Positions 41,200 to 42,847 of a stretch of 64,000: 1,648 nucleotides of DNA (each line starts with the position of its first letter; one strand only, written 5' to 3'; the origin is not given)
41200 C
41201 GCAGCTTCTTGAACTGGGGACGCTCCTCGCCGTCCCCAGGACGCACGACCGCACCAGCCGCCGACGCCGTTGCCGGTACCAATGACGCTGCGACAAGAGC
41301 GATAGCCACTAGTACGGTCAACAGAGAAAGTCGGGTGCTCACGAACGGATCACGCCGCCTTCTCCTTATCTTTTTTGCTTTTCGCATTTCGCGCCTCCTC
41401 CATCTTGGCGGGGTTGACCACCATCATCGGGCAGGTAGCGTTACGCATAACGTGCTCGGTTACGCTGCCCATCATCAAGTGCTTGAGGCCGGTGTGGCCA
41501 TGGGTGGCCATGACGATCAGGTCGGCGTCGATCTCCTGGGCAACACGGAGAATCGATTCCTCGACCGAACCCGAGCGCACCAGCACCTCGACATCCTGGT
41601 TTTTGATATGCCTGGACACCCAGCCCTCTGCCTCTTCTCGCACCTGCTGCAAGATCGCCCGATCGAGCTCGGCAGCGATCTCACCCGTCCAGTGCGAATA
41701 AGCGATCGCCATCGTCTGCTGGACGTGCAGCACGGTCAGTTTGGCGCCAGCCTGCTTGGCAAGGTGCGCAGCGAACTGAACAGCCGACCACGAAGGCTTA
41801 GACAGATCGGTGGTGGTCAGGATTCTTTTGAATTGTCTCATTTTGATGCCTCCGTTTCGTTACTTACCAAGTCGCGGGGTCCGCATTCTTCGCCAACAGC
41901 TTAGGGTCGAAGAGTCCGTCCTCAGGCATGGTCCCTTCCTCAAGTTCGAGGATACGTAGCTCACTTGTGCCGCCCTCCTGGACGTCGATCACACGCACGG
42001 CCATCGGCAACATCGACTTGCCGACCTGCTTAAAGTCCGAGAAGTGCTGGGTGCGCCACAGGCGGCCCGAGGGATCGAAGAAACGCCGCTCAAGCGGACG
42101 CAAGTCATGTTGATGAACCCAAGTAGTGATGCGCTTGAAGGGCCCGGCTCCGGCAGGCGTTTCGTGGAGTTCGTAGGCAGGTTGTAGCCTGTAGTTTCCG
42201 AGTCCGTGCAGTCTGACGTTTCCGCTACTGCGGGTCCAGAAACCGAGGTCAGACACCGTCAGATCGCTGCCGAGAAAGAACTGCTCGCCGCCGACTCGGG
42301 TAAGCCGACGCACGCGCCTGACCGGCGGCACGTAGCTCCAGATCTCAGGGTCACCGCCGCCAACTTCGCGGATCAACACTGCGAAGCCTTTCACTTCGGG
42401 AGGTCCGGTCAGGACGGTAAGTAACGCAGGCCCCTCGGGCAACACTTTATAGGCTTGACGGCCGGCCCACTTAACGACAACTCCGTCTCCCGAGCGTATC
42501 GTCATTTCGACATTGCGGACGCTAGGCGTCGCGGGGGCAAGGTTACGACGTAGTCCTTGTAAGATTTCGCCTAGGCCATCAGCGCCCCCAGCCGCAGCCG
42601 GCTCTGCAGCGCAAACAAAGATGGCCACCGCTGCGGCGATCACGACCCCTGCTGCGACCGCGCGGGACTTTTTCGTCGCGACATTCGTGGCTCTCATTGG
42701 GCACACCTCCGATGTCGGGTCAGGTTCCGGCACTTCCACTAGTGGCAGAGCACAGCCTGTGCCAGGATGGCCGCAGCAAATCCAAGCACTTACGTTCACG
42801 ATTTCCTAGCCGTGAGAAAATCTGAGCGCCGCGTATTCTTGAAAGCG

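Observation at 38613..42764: Sigma-54-promoted outer-membrane operon: LolA-like protein, UspA, alginate-export-family porin (and possibly an alpha/beta lipase)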

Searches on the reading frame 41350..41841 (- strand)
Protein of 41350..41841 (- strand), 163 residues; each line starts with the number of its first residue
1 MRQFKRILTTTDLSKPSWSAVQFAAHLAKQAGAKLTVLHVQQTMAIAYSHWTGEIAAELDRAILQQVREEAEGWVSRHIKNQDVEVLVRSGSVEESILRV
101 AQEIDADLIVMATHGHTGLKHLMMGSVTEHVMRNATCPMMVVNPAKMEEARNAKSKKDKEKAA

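Call 3: search_protein_families(library=pfam, proteins=[window:41350-41841:-], max_evalue=0.01)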
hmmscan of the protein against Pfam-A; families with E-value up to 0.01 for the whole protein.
window:41350-41841:- (163 aa): 1 family
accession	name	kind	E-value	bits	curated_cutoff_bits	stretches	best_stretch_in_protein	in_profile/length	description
PF00582.32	Usp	-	3.1e-35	122.2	24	1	4-142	2-140/141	Universal stress protein family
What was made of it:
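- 41350..41841 (-): Universal stress protein (UspA family), 163 aa. Pfam Usp 3e-35 (call 3).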

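Call 18: search_protein_families(library=ncbifam, proteins=[window:41350-41841:-], max_evalue=0.001)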
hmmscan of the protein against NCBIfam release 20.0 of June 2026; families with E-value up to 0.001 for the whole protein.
window:41350-41841:- (163 aa): 5 families
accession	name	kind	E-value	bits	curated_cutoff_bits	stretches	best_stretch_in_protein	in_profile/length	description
NF008380.0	PRK11175.1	equivalog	1.6e-13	50.3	227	1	83-149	240-306/313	universal stress protein UspE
NF011581.0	PRK15005.1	equivalog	8.4e-10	39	166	1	55-142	54-143/144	universal stress protein UspF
NF012000.0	PRK15456.1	equivalog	4.7e-09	36.4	189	1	17-142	17-141/142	universal stress protein UspG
NF011698.0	PRK15118.1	equivalog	1.6e-05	25.1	202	1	4-142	3-137/144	universal stress protein UspA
NF007436.0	PRK09982.1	equivalog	0.0002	21.6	203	1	21-124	20-121/142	universal stress protein UspD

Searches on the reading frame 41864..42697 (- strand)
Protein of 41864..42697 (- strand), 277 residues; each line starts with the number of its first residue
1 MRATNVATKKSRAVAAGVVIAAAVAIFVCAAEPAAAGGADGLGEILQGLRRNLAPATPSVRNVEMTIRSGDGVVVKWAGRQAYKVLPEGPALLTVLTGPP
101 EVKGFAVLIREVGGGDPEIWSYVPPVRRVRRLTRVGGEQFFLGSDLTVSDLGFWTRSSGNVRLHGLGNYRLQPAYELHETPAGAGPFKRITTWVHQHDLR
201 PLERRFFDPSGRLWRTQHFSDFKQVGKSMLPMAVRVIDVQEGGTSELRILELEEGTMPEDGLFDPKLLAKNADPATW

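Call 3: search_protein_families(library=pfam, proteins=[window:41864-42697:-], max_evalue=0.01)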
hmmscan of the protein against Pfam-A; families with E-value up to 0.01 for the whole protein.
window:41864-42697:- (277 aa): 2 families
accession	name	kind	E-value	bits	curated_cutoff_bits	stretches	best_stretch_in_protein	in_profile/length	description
PF17131.11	LolA_like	-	4e-27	95.5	30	1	93-268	6-182/184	Outer membrane lipoprotein-sorting protein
PF07044.18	DUF1329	-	1.6e-05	24.8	23.1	1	94-152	145-208/368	Protein of unknown function (DUF1329)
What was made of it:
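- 41864..42697 (-): Periplasmic LolA-superfamily protein (PF17131 / TP_0789-like clade), 277 aa, with a signal peptide and no clear lipobox. Pfam 4e-27 (call 3).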

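Call 12: find_homologous_proteins(query=window:41864-42697:-, max_evalue=0.00001)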
Query window:41864-42697:- (277 aa): 3 proteins with E <= 0.00001 among 8000 candidates.
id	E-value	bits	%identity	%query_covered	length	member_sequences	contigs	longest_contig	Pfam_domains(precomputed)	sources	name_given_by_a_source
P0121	9.5e-183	624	100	100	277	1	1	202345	PF07044.18,PF17131.12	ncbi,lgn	-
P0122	2.5e-31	127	33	84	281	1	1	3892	PF07044.18,PF17131.12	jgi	jgi:hypothetical protein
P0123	1.0e-24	105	31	81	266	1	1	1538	PF17131.12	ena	-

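Call 14: find_encoding_contigs(protein=P0122, flank=10000, max_places=3)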
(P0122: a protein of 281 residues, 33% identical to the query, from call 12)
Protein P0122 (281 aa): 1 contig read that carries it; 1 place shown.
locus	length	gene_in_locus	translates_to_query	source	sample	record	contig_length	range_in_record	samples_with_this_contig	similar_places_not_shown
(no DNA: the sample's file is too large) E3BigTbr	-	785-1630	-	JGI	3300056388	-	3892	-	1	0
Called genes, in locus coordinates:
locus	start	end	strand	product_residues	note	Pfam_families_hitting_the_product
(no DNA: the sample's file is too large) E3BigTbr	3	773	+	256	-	?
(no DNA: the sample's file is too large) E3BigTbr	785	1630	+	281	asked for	PF07044:DUF1329 (weak), PF17131:TP_0789-like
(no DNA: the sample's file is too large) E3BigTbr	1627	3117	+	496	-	PF03264:Cytochrom_NNT (weak), PF14522:Cytochrome_C7 (faint)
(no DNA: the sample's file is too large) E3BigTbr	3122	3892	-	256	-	?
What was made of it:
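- The P0122 homologue precedes a NapC/NirT-like multihaem protein (call 14).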

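Call 18: search_protein_families(library=ncbifam, proteins=[window:41864-42697:-], max_evalue=0.001)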
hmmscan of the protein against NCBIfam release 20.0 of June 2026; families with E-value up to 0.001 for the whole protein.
window:41864-42697:- (277 aa): 0 families

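Call 19: search_protein_representatives(protein=window:41864-42697:-)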
Query: 277 residues. Proteins with E-value up to 0.001 (for the whole library): 1046; up to 1e-10: 158; up to 1e-30: 28. The best 150 are listed.
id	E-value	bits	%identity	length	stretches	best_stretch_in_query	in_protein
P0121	3.0e-183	623.8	100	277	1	1-277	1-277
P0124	2.3e-48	181.3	41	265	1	25-277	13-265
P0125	5.4e-47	176.8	38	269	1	22-277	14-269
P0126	1.0e-43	166.1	37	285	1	24-275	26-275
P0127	4.2e-43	164.1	36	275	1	19-276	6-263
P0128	1.0e-41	159.5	36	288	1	20-272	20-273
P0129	1.8e-41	158.7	36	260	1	37-268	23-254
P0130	2.4e-41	158.3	34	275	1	10-277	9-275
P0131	6.0e-41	157.0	38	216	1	63-273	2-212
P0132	1.0e-39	152.9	39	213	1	65-270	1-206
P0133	6.7e-39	150.3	38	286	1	22-273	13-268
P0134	7.4e-39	150.1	34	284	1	13-277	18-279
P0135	2.3e-37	145.2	35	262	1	26-277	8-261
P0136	5.6e-37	144.0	33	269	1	20-268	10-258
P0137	1.5e-36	142.6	36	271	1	16-277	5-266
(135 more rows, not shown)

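Call 49: search_solved_structures(query=A1, max_evalue=0.01)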
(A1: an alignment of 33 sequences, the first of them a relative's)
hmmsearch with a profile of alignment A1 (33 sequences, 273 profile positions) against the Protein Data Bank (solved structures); distinct sequences matched with E-value up to 0.01: 4.
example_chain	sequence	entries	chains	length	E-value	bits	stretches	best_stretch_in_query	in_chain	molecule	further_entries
3bk5_A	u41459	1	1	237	5e-44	153.3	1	47-259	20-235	putative outer membrane lipoprotein-sorting protein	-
9tp6_A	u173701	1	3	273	4.8e-41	143.6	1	77-261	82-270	Outer membrane lipoprotein-sorting protein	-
4z48_A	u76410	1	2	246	6e-36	126.8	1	80-260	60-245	Uncharacterized protein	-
3buu_A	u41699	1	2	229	5.8e-21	77.7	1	27-261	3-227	Uncharacterized LolA superfamily protein NE2245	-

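Call 53: find_encoding_contigs(protein=P0124, flank=8000, max_places=2)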
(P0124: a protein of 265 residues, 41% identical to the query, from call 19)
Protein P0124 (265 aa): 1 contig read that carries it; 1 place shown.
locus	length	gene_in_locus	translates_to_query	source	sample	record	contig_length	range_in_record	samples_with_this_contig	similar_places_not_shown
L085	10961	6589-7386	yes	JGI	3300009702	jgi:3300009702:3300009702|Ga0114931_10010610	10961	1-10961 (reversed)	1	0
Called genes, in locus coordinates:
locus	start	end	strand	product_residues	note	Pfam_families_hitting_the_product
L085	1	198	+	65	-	?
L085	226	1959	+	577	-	-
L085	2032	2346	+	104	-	-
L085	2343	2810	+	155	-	PF00034:Cytochrom_C, PF13442:Cytochrome_CBB3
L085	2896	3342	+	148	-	PF00355:Rieske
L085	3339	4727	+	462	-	PF00033:Cytochrome_B, PF13631:Cytochrom_B_N_2, PF00032:Cytochrom_B_C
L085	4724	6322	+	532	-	PF14522:Cytochrome_C7 (faint), PF09699:Paired_CXXCH_1 (faint), PF14537:Cytochrom_c3_2 (faint)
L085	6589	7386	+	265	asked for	PF07044:DUF1329 (faint), PF17131:TP_0789-like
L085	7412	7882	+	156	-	PF00582:Usp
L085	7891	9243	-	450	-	PF00072:Response_reg, PF00158:Sigma54_activat, PF13191:AAA_16 (weak), PF14532:Sigma54_activ_2, PF07728:AAA_5 (weak), PF25601:AAA_lid_14, PF02954:HTH_8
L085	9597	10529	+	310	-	PF01180:DHO_dh (weak)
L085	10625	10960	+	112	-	?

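Call 55: find_encoding_contigs(protein=P0125, flank=8000, max_places=2)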
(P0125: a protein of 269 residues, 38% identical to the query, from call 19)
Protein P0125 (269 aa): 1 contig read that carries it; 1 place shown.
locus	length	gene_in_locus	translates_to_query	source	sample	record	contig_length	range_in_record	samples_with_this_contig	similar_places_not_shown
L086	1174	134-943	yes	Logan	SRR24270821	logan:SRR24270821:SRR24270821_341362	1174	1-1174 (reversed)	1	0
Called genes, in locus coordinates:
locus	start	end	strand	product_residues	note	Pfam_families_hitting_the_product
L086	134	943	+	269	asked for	PF07044:DUF1329 (faint), PF17131:TP_0789-like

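Call 56: find_encoding_contigs(protein=P0126, flank=8000, max_places=2)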
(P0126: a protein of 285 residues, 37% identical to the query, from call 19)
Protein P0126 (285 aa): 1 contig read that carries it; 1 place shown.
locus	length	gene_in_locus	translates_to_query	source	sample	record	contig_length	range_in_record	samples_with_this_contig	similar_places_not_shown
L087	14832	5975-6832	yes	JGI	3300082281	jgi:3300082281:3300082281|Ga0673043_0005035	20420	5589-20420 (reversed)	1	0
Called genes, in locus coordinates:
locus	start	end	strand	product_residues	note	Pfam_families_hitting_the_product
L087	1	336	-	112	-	?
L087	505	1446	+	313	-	PF00685:Sulfotransfer_1, PF13469:Sulfotransfer_3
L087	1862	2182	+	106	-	PF06803:DUF1232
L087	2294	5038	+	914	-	PF03699:UPF0182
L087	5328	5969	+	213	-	PF00081:Sod_Fe_N, PF02777:Sod_Fe_C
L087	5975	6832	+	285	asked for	PF07044:DUF1329 (weak), PF17131:TP_0789-like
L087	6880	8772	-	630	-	PF00033:Cytochrome_B, PF13631:Cytochrom_B_N_2, PF00032:Cytochrom_B_C, PF00034:Cytochrom_C, PF13442:Cytochrome_CBB3, PF00034:Cytochrom_C, PF13442:Cytochrome_CBB3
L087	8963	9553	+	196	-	PF03050:DDE_Tnp_IS66, PF13817:DDE_Tnp_IS66_C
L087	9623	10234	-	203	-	-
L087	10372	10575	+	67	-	-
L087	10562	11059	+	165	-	PF01850:PIN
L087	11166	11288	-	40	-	-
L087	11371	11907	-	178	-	-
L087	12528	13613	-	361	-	-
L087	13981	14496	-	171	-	-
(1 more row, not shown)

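Call 57: find_encoding_contigs(protein=P0127, flank=8000, max_places=2)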
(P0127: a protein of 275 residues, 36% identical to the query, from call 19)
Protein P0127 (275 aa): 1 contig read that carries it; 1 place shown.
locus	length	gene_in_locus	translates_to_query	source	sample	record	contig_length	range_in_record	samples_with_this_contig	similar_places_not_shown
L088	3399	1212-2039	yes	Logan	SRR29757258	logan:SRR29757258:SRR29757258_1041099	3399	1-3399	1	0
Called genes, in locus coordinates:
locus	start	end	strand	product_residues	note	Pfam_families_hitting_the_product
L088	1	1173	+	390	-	?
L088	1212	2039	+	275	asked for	PF07044:DUF1329 (faint), PF17131:TP_0789-like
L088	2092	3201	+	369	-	PF00106:adh_short, PF01370:Epimerase (weak), PF08659:KR, PF13561:adh_short_C2, PF12680:SnoaL_2, PF14534:DUF4440 (weak)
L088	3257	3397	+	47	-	?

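Call 64: predict_structure(alignment_id=A1)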
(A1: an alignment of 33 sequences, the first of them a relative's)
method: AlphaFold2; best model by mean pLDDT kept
length: 277 residues; sequences in the alignment: 33
mean_pLDDT: 88.3   pTM: 0.81
mean pLDDT of the five models: 88.3, 88.1, 87.4, 87.0, 86.9
residues with pLDDT >= 90: 203; 70-90: 31; 50-70: 37; < 50: 6
segments of 3 or more residues with pLDDT < 50: 1-3
pLDDT, mean of each block of 10 residues (from residue 1): 49 54 55 59 95 96 97 97 96 96 94 88 95 78 91 86 94 97 91 97 97 98 96 98 98 96 97 89
secondary structure, 60 per line:
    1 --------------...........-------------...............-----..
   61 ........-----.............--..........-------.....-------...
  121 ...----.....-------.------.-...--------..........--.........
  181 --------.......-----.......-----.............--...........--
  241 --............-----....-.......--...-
elements in order: H15-25 H39-53 E59-68 E74-86 E89-98 E106-110 E118-123 E128-132 E160-169 E172-180 E189-195 E201-207 E213-225 E228-238 E243-254 H260-263 H265-271
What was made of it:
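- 41864..42697 (-): AF2 model pLDDT 88.3 (call 64).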

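Call 67: fold_search(model_id=the predicted structure, library=pdb)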
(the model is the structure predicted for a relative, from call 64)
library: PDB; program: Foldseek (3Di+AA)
matches with E <= 10: 1297; with E <= 0.001: 87
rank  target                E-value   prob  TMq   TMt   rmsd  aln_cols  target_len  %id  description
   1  3bk5                  1.7e-20  1.00  0.73  0.85   2.7       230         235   23  Crystal structure of putative outer membrane lipoprotein-sorting protein domain from Vibrio parahaemolyticus (released 2008-02-05)
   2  9tp6_A                1.6e-19  1.00  0.75  0.86   2.4       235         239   21  Structure of LolA3 from Porphyromonas gingivalis (released 2026-02-18)
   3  9tp6_B                3.0e-19  1.00  0.74  0.85   2.3       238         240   22  Structure of LolA3 from Porphyromonas gingivalis (released 2026-02-18)
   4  4z48_A                4.8e-18  1.00  0.73  0.83   2.8       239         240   22  Crystal structure of a DUF1329 family protein (DESPIG_00262) from Desulfovibrio piger ATCC 29098 at 1.75 A resolution (released 2015-04-22)
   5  3buu_A                1.2e-16  1.00  0.62  0.75   4.1       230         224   20  Crystal structure of LolA superfamily protein NE2245 from Nitrosomonas europaea (released 2008-01-22)
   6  3buu_B                7.4e-16  1.00  0.64  0.78   3.5       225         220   20  Crystal structure of LolA superfamily protein NE2245 from Nitrosomonas europaea (released 2008-01-22)
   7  2p4b_C                8.7e-09  1.00  0.34  0.36   7.1       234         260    9  Crystal structure of E.coli RseB (released 2007-05-22)
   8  2v43_A                2.9e-08  1.00  0.34  0.36   7.2       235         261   10  Crystal structure of RseB: a sensor for periplasmic stress response in E. coli (released 2007-08-28)
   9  8cgm_A                3.2e-08  1.00  0.40  0.53   5.7       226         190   12  Structure of the lipoprotein transporter LolA from Porphyromonas gingivalis (released 2023-06-21)
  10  3m4w_D                4.8e-08  1.00  0.36  0.37   7.0       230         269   11  Structural basis for the negative regulation of bacterial stress response by RseB (released 2010-05-05)
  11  2v43_B                5.0e-08  1.00  0.35  0.35   7.4       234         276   10  Crystal structure of RseB: a sensor for periplasmic stress response in E. coli (released 2007-08-28)
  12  2v43_C                5.3e-08  1.00  0.34  0.34   6.8       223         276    8  Crystal structure of RseB: a sensor for periplasmic stress response in E. coli (released 2007-08-28)
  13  2v42_A                6.6e-08  1.00  0.35  0.34   7.1       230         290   11  Crystal structure of RseB: a sensor for periplasmic stress response in E. coli (released 2007-08-28)
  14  2p4b_A                7.4e-08  1.00  0.35  0.34   7.0       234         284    9  Crystal structure of E.coli RseB (released 2007-05-22)
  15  6jau_A                9.7e-08  1.00  0.30  0.29   9.4       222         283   12  The complex structure of Pseudomonas aeruginosa MucA/MucB. (released 2020-01-29)
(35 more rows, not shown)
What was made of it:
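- On Canonical LolA lipoprotein carrier: LolA structures reach TM about 0.33-0.55, against 0.73-0.86 for the LolA3/3bk5 clade (call 67).
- Closest known: PF17131 LolA-like proteins: LolA3 of Porphyromonas gingivalis. Same: Same fold at TM 0.73-0.86, a larger sheet than LolA, and a C-terminal helix (call 67).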
